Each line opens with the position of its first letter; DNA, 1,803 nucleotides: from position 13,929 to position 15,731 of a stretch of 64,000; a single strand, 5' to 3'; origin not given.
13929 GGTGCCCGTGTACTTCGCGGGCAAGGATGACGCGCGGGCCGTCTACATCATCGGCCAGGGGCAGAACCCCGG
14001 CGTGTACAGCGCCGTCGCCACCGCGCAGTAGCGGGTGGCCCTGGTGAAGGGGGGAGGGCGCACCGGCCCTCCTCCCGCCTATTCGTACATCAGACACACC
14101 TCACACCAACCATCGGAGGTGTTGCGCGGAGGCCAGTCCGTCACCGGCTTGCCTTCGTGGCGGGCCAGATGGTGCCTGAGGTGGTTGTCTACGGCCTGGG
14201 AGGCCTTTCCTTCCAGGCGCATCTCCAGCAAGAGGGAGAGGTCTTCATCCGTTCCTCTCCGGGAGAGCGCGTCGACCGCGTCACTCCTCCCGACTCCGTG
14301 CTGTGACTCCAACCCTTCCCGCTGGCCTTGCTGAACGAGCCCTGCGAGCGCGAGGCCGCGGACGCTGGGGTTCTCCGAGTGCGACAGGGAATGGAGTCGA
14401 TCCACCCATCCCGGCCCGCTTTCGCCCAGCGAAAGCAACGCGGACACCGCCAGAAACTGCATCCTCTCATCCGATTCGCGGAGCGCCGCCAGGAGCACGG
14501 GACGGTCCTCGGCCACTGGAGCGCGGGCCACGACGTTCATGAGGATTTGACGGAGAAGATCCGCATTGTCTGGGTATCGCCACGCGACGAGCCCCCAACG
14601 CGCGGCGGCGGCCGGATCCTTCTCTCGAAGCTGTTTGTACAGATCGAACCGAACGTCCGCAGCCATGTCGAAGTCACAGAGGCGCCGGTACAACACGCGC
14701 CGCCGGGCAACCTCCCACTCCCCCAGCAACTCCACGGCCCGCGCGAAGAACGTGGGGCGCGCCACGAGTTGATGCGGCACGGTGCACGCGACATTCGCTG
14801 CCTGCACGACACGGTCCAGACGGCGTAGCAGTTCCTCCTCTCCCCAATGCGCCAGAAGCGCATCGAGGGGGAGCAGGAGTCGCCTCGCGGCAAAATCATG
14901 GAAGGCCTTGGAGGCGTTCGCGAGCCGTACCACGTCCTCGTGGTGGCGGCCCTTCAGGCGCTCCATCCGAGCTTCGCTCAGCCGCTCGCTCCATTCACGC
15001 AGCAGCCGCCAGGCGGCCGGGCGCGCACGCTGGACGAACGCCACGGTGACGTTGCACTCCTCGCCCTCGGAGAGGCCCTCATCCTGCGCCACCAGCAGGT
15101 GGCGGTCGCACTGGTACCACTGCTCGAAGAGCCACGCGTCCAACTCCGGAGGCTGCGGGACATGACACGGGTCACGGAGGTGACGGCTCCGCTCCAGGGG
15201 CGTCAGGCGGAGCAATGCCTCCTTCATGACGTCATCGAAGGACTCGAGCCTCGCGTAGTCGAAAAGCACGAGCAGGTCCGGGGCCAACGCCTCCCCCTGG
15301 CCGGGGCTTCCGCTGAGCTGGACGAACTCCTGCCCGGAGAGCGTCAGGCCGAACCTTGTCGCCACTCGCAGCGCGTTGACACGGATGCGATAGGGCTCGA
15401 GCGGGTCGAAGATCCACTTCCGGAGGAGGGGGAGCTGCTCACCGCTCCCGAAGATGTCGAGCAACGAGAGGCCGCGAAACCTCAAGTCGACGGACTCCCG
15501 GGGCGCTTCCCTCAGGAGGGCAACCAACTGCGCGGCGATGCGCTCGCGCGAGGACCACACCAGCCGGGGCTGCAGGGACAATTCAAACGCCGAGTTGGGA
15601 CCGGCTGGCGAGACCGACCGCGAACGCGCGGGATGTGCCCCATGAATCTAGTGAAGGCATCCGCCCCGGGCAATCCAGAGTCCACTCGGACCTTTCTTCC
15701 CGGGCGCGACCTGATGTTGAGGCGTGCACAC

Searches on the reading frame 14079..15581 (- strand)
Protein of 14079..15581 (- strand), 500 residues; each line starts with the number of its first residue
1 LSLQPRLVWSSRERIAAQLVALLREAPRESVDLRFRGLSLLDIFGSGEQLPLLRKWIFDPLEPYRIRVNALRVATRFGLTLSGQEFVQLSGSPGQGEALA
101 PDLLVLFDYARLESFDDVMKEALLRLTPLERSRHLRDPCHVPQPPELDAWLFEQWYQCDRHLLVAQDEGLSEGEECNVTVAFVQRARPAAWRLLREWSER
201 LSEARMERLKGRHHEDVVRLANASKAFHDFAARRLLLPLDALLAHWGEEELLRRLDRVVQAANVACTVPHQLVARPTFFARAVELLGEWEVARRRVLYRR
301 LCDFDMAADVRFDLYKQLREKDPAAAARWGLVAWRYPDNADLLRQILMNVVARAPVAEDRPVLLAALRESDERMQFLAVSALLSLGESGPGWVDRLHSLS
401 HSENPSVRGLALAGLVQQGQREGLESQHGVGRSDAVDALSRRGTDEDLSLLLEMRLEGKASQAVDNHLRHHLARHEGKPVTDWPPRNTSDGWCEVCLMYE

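Call 10: search_protein_families(library=pfam, proteins=[window:14079-15581:-], max_evalue=0.001)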
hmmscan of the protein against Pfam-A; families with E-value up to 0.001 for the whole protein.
window:14079-15581:- (500 aa): 1 family
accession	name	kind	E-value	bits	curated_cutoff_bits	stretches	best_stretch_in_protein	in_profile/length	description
PF13646.12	HEAT_2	-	3.1e-06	27.8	27.7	0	361-422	2-62/88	HEAT repeats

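Call 69: search_protein_families(library=ncbifam, proteins=[window:14079-15581:-], max_evalue=0.01)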
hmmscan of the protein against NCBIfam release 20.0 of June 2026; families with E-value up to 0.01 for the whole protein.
window:14079-15581:- (500 aa): 0 families
